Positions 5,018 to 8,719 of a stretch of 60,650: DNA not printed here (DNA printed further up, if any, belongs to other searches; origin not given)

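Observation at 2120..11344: Eight-gene translationally coupled operon joining a 2-oxoacid:ferredoxin oxidoreductase to HdrA-MvhD, HdrD-like and EtfAB modules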

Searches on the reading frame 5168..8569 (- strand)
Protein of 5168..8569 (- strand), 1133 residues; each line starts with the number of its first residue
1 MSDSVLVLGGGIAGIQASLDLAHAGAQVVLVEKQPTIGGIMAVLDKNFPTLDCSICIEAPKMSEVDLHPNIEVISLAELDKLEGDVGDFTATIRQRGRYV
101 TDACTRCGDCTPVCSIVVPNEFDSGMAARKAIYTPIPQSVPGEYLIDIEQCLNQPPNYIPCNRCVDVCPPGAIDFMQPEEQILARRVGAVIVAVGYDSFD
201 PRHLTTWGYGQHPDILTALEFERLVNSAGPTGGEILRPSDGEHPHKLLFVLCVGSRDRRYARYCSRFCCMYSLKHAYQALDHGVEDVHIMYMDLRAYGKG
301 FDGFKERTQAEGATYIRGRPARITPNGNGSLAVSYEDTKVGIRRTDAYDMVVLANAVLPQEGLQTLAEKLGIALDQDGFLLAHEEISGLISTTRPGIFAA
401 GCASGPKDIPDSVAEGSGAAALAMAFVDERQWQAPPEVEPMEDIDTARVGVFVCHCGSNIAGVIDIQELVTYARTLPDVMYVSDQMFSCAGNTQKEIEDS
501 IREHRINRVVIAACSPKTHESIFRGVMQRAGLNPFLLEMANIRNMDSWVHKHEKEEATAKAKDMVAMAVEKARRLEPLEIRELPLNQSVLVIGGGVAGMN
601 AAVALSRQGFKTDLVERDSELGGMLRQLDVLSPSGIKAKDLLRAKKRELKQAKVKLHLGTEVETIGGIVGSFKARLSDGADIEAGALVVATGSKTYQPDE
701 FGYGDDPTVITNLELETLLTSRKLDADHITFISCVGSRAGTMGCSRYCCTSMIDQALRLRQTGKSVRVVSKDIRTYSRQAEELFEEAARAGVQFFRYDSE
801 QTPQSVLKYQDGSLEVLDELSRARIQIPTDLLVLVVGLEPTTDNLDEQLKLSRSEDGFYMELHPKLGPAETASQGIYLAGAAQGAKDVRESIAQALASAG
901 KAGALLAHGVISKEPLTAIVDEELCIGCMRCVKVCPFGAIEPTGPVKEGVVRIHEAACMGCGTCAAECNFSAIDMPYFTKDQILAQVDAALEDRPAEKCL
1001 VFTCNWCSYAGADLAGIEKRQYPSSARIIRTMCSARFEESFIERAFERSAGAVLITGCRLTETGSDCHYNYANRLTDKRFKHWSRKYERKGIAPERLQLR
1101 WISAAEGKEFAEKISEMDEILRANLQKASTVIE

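Call 3: search_protein_families(library=pfam, proteins=[window:5168-8569:-])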
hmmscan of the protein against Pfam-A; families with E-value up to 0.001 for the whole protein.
window:5168-8569:- (1133 aa): 27 families (the best 25 are shown)
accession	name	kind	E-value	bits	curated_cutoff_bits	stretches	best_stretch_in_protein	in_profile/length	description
PF02662.21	FlpD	-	9.4e-37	126.2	22.3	1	1000-1122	2-120/123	Methyl-viologen-reducing hydrogenase, delta subunit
PF07992.20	Pyr_redox_2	-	7.3e-28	98.3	26.1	2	588-893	2-285/291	Pyridine nucleotide-disulphide oxidoreductase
PF12831.13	FAD_oxidored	-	5.1e-18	66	27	2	589-680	2-72/416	FAD dependent oxidoreductase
PF12837.12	Fer4_6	-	4.1e-14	52.2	25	1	919-940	3-24/24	4Fe-4S binding domain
PF00037.32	Fer4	-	8.7e-14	51.1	21.1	1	919-941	2-24/24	4Fe-4S binding domain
PF01266.30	DAO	-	3.3e-13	50.3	27.9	2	589-622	2-35/353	FAD dependent oxidoreductase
PF13237.11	Fer4_10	-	3.3e-13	49.8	25.5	1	919-968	3-52/53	4Fe-4S dicluster domain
PF03486.20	HI0933_like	-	3.8e-12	46.6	50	0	633-696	103-167/244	HI0933-like protein Rossmann domain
PF12838.12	Fer4_7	-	2.8e-11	44.2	27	1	925-971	2-51/52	4Fe-4S dicluster domain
PF13450.12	NAD_binding_8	-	6.1e-11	42.9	21.9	2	591-626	1-36/68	NAD(P)-binding Rossmann-like domain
PF13187.11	Fer4_9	-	2e-10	41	27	2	925-971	2-50/52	4Fe-4S dicluster domain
PF13738.12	Pyr_redox_3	-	2.1e-10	40.8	30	1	586-693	164-267/305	Pyridine nucleotide-disulphide oxidoreductase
PF00890.30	FAD_binding_2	-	2.3e-10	40.7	20.4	2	589-623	2-36/414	FAD binding domain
PF12797.12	Fer4_2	-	8.3e-10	38.4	24.5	1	919-937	4-22/22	4Fe-4S binding domain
PF00070.33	Pyr_redox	-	9.5e-09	36.1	22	0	588-667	1-68/82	Pyridine nucleotide-disulphide oxidoreductase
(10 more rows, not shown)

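Call 4: search_protein_families(library=ncbifam, proteins=[window:5168-8569:-])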
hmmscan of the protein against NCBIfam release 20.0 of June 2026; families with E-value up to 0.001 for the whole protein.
window:5168-8569:- (1133 aa): 173 families (the best 25 are shown)
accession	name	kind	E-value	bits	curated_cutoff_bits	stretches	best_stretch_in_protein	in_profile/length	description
NF040770.1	hetero_SS_HdrA2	exception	0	1170.4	1100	3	3-432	140-565/777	CoB-CoM heterodisulfide reductase HdrA2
NF041778.1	hetero_SS_HdrA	equivalog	6.2e-214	712.2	1400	3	4-438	144-581/771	ferredoxin:CoB-CoM heterodisulfide reductase subunit HdrA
NF041891.1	hdrA_Methbact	equivalog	3.9e-198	660.2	1300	3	3-425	134-554/762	ferredoxin:CoB-CoM heterodisulfide reductase subunit HdrA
NF045873.1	F420_non_VhuD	exception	9.4e-23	80.8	215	1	1000-1121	5-122/132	F420-non-reducing hydrogenase iron-sulfur subunit VhuD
TIGR03997.1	mycofact_OYE_2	equivalog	7.3e-21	74.2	793.15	2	585-840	378-604/645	mycofactocin system FadH/OYE family oxidoreductase 2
NF009410.0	PRK12771.1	subfamily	3e-17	62.4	516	2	584-626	136-178/566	NAD(P)-binding protein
TIGR01292.1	TRX_reduct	equivalog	2.7e-16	59.2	343.45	1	588-695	2-112/300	thioredoxin-disulfide reductase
TIGR03467.1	HpnE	equivalog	3.9e-16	59.4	283.05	2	589-626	1-38/430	hydroxysqualene dehydroxylase HpnE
NF005560.0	PRK07233.1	equivalog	6.3e-16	58.2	252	2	5-46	3-44/435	hypothetical protein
TIGR01372.1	soxA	subfamily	4.1e-15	54.7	1164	2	588-655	170-236/996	sarcosine oxidase subunit alpha family protein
NF045599.1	bili_reduct_long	exception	9.9e-15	53.8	750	1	585-664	380-458/641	bilirubin reductase, long form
NF041087.1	bile_acid_BaiCD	equivalog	4.5e-14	51.5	825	2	585-664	379-457/642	bile acid Fe-S flavoenzyme BaiCD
NF005313.0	PRK06847.1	subfamily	1.7e-13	50.3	372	2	587-620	5-38/375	hypothetical protein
TIGR03996.1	mycofact_OYE_1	hypoth_equivalog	1.7e-13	50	627.9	1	576-695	362-470/633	mycofactocin system FadH/OYE family oxidoreductase 1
TIGR00275.1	TIGR00275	subfamily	6.4e-13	48.3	183.8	1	637-696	104-162/401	aminoacetone oxidase family FAD-binding enzyme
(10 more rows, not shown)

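Call 8: find_homologous_proteins(query=window:5168-8569:-, max_evalue=1e-30)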
Query window:5168-8569:- (1133 aa): 7963 proteins with E <= 1e-30 among 8000 candidates; the best 120 are listed.
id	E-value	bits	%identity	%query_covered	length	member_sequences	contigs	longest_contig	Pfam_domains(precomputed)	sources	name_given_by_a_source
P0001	0.0e+0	2593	100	100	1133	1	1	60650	PF14697.12,PF13450.13,PF07992.21,PF12837.13,PF00070.34,PF03486.21,PF13484.12,PF01266.31,PF00890.31,PF13738.13,PF25160.2,PF13237.12,PF02662.22,PF12838.13,PF01134.29,PF01494.26,PF12831.14,PF01946.24,PF01593.31,PF12797.13,PF00037.33,PF01262.28,PF13183.12,PF13187.12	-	-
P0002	0.0e+0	2589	100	100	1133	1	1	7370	PF14697.12,PF13450.13,PF07992.21,PF12837.13,PF00070.34,PF03486.21,PF13484.12,PF01266.31,PF00890.31,PF13738.13,PF25160.2,PF13237.12,PF02662.22,PF12838.13,PF01134.29,PF01494.26,PF12831.14,PF01946.24,PF01593.31,PF12797.13,PF00037.33,PF01262.28,PF13183.12,PF13187.12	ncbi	-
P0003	0.0e+0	2587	100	100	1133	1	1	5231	PF14697.12,PF13450.13,PF07992.21,PF12837.13,PF00070.34,PF03486.21,PF13484.12,PF01266.31,PF00890.31,PF13738.13,PF25160.2,PF13237.12,PF02662.22,PF12838.13,PF01134.29,PF01494.26,PF12831.14,PF01946.24,PF01593.31,PF12797.13,PF00037.33,PF01262.28,PF13183.12,PF13187.12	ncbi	-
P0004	0.0e+0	2583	100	100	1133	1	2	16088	PF14697.12,PF13450.13,PF07992.21,PF12837.13,PF00070.34,PF03486.21,PF13484.12,PF01266.31,PF00890.31,PF13738.13,PF25160.2,PF13237.12,PF02662.22,PF12838.13,PF01134.29,PF01494.26,PF12831.14,PF01946.24,PF01593.31,PF12797.13,PF00037.33,PF01262.28,PF13183.12,PF13187.12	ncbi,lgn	-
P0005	0.0e+0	2231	84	99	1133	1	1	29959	PF14697.12,PF13450.13,PF02662.22,PF07992.21,PF12837.13,PF00070.34,PF03486.21,PF13484.12,PF12838.13,PF01134.29,PF01494.26,PF12831.14,PF01266.31,PF01593.31,PF12797.13,PF00890.31,PF00037.33,PF13738.13,PF01262.28,PF25160.2,PF13237.12,PF13183.12,PF13187.12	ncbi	-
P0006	0.0e+0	2226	84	100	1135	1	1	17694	PF14697.12,PF13450.13,PF07992.21,PF12837.13,PF00070.34,PF03486.21,PF12798.13,PF13484.12,PF01266.31,PF00890.31,PF13738.13,PF25160.2,PF13237.12,PF02662.22,PF12838.13,PF01134.29,PF01494.26,PF12831.14,PF01593.31,PF12797.13,PF00037.33,PF01262.28,PF13183.12,PF13187.12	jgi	jgi:heterodisulfide reductase subunit A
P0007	0.0e+0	2220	84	100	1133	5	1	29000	PF14697.12,PF13450.13,PF02662.22,PF07992.21,PF12837.13,PF00070.34,PF03486.21,PF13484.12,PF12838.13,PF01134.29,PF01494.26,PF12831.14,PF01266.31,PF01593.31,PF12797.13,PF00890.31,PF00037.33,PF13738.13,PF01262.28,PF13237.12,PF13187.12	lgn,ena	-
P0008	0.0e+0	2189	82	100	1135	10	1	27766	PF14697.12,PF13450.13,PF02662.22,PF07992.21,PF12837.13,PF00070.34,PF03486.21,PF12838.13,PF01134.29,PF01494.26,PF12831.14,PF01266.31,PF01593.31,PF12797.13,PF00890.31,PF00037.33,PF13738.13,PF25160.2,PF13237.12,PF13183.12,PF13187.12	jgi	jgi:heterodisulfide reductase subunit A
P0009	0.0e+0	2186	82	100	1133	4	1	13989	PF14697.12,PF13450.13,PF02662.22,PF07992.21,PF12837.13,PF00070.34,PF03486.21,PF13484.12,PF12838.13,PF01134.29,PF01494.26,PF12831.14,PF01266.31,PF12797.13,PF00890.31,PF00037.33,PF13738.13,PF01262.28,PF25160.2,PF13237.12,PF13183.12,PF13187.12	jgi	jgi:heterodisulfide reductase subunit A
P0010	0.0e+0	2182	83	100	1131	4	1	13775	PF14697.12,PF13450.13,PF02662.22,PF07992.21,PF12837.13,PF00070.34,PF03486.21,PF13484.12,PF12838.13,PF01134.29,PF01494.26,PF12831.14,PF01266.31,PF01593.31,PF12797.13,PF00890.31,PF00037.33,PF13738.13,PF01262.28,PF25160.2,PF13237.12,PF13183.12,PF13187.12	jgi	jgi:heterodisulfide reductase subunit A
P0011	0.0e+0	2170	82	100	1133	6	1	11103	PF14697.12,PF13450.13,PF02662.22,PF07992.21,PF12837.13,PF00070.34,PF03486.21,PF12798.13,PF13484.12,PF12838.13,PF01134.29,PF01494.26,PF12831.14,PF01266.31,PF01593.31,PF12797.13,PF00890.31,PF00037.33,PF13738.13,PF01262.28,PF25160.2,PF13237.12,PF13187.12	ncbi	ncbi:MAG: hydrogenase iron-sulfur subunit [Anaerolineales bacterium]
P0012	0.0e+0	2147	81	100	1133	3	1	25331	PF14697.12,PF13450.13,PF02662.22,PF07992.21,PF12837.13,PF00070.34,PF03486.21,PF13484.12,PF12838.13,PF01134.29,PF01494.26,PF12831.14,PF01266.31,PF01593.31,PF12797.13,PF00890.31,PF00037.33,PF13738.13,PF01262.28,PF25160.2,PF13237.12,PF13183.12,PF13187.12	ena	-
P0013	0.0e+0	2144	81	100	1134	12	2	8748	PF14697.12,PF13450.13,PF02662.22,PF07992.21,PF12837.13,PF00070.34,PF03486.21,PF13484.12,PF12838.13,PF01134.29,PF01494.26,PF12831.14,PF01266.31,PF12797.13,PF00890.31,PF00037.33,PF13738.13,PF01262.28,PF25160.2,PF13237.12,PF13187.12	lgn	-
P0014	0.0e+0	2137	81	99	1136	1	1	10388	PF14697.12,PF13450.13,PF02662.22,PF07992.21,PF12837.13,PF00070.34,PF03486.21,PF13484.12,PF12838.13,PF01134.29,PF01494.26,PF12831.14,PF01266.31,PF12797.13,PF00890.31,PF00037.33,PF13738.13,PF01262.28,PF25160.2,PF13237.12,PF13183.12,PF13187.12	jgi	-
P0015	0.0e+0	2116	80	100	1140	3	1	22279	PF14697.12,PF13450.13,PF02662.22,PF07992.21,PF12837.13,PF00070.34,PF03486.21,PF12798.13,PF13484.12,PF12838.13,PF01134.29,PF01494.26,PF12831.14,PF01266.31,PF01593.31,PF12797.13,PF00890.31,PF00037.33,PF13738.13,PF25160.2,PF13237.12,PF13183.12,PF13187.12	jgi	-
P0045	0.0e+0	1901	72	99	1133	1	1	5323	PF14697.12,PF13450.13,PF02662.22,PF07992.21,PF12837.13,PF00070.34,PF03486.21,PF13484.12,PF12838.13,PF01134.29,PF01494.26,PF12831.14,PF01266.31,PF01593.31,PF12797.13,PF00890.31,PF00037.33,PF13738.13,PF25160.2,PF13237.12,PF13183.12,PF13187.12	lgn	-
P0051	0.0e+0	1898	72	99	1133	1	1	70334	PF14697.12,PF13450.13,PF02662.22,PF07992.21,PF12837.13,PF00070.34,PF03486.21,PF13484.12,PF12838.13,PF01134.29,PF01494.26,PF12831.14,PF01946.24,PF01266.31,PF12797.13,PF00890.31,PF00037.33,PF13738.13,PF25160.2,PF13237.12,PF13183.12,PF13187.12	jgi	jgi:heterodisulfide reductase subunit A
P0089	0.0e+0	1874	71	99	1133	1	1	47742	PF14697.12,PF13450.13,PF02662.22,PF07992.21,PF12837.13,PF00070.34,PF03486.21,PF13484.12,PF12838.13,PF01134.29,PF01494.26,PF12831.14,PF01946.24,PF01266.31,PF12797.13,PF00890.31,PF00037.33,PF13738.13,PF01262.28,PF25160.2,PF13237.12,PF13187.12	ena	-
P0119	0.0e+0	1862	70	99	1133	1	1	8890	PF14697.12,PF13450.13,PF02662.22,PF07992.21,PF12837.13,PF00070.34,PF03486.21,PF13484.12,PF12838.13,PF13534.12,PF01134.29,PF01494.26,PF12831.14,PF01266.31,PF12797.13,PF00890.31,PF00037.33,PF13738.13,PF13237.12,PF13183.12,PF13187.12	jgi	jgi:heterodisulfide reductase subunit A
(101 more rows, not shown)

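Call 10: find_related_loci(query=window:5168-8569:-, collection=genome_contigs, flank=10000)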
Query window:5168-8569:- (1133 aa) in genome_contigs; peptide patterns used: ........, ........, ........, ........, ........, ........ (x = any residue, [..] = any of these).
90 stretches matched a pattern; 51 encode a relative of the query (tblastn E <= 1e-3); 51 distinct loci.
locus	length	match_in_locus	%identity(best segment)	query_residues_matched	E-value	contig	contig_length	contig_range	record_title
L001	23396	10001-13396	82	1-1133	0e+0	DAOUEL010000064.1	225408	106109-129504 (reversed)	MAG TPA_asm: Anaerolineales bacterium isolate N6_281 k139_2283089, whole genome shotgun sequence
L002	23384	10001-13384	82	1-1129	0e+0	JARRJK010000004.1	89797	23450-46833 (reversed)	MAG: Anaerolineales bacterium isolate Spart_018_MAG scaffold_164, whole genome shotgun sequence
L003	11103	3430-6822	82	1-1132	0e+0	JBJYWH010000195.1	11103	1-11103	MAG: Anaerolineales bacterium isolate J5_7_160517rDrA_9 J5_7_160517rDrA_9_000000000195, whole genome shotgun sequence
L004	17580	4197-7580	81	1-1128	0e+0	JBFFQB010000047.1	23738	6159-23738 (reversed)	MAG: Anaerolineales bacterium isolate Mix_mud20.2022.06.15 k141_1530623_length_23738_cov_13.4589, whole genome shotgun s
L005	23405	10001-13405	79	1-1133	0e+0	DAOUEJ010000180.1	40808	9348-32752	MAG TPA_asm: Anaerolineales bacterium isolate N5_261 k139_1150149, whole genome shotgun sequence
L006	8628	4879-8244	72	1-1122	0e+0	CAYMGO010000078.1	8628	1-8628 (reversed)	MAG TPA_asm: uncultured Anaerolinea sp. isolate SRP192927_co7_630 genome assembly, contig: NODE_17565_length_8628_cov_13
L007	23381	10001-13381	70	1-1127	0e+0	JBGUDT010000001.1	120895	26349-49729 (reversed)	MAG: Anaerolineales bacterium isolate 11D-03 NODE_1_length_120895_cov_6.062542, whole genome shotgun sequence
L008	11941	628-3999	71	1-1124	0e+0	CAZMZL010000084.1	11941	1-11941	MAG TPA_asm: uncultured Anaerolineaceae bacterium isolate binchicken_co121_8 genome assembly, contig: NODE_3996_length_1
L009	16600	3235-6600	70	1-1122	0e+0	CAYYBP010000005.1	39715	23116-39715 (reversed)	MAG TPA_asm: uncultured Anaerolinea sp. isolate SRP192927_co7_192 genome assembly, contig: NODE_1468_length_39715_cov_5.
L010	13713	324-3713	70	1-1122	0e+0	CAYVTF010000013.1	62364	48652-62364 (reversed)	MAG TPA_asm: uncultured Anaerolinea sp. isolate binchicken_co117_474 genome assembly, contig: NODE_877_length_62364_cov_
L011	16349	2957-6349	70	1-1127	0e+0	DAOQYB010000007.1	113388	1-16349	MAG TPA_asm: Anaerolineaceae bacterium isolate AMR_MDS_1021 NODE_144_length_113388_cov_11.845905, whole genome shotgun s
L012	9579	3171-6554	70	1-1127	0e+0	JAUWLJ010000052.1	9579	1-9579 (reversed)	MAG: Chloroflexota bacterium isolate CSMAG_2369 CSMAG_2369_k141_1258404_length_9579_cov_6.0000, whole genome shotgun seq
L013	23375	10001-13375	69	1-1122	0e+0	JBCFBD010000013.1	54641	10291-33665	MAG: Anaerolineaceae bacterium isolate metabat2.bin.22 NODE_322_length_54641_cov_2.690444, whole genome shotgun sequence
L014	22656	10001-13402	69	1-1133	0e+0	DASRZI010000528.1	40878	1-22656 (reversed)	MAG TPA_asm: Candidatus Zixiibacteriota bacterium isolate SMAG_U14180 k141_4772947, whole genome shotgun sequence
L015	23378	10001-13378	70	1-1122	0e+0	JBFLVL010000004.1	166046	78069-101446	MAG: Chloroflexota bacterium isolate MAG005 MAG005_4, whole genome shotgun sequence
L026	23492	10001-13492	67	1-1133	0e+0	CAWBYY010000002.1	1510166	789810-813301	MAG: uncultured Chloroflexia bacterium isolate MFD09779.bin.1.115 genome assembly, contig: contig_2692, whole genome sho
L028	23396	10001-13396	69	1-1133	0e+0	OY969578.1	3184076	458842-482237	MAG: uncultured Chloroflexia bacterium isolate MFD05674.bin.c.2 genome assembly, chromosome: 1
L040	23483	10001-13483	68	1-1133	0e+0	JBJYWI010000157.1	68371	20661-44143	MAG: Anaerolineales bacterium isolate J5_7_160517rDrA_8 J5_7_160517rDrA_8_000000000157, whole genome shotgun sequence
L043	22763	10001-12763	70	6-1121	0e+0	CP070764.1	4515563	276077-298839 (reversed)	MAG: Chloroflexota bacterium isolate bin26 chromosome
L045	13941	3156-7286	42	1-1122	0e+0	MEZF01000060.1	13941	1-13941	MAG: Candidatus Bathyarchaeota archaeon RBG_13_52_12 RBG_13_scaffold_2895, whole genome shotgun sequence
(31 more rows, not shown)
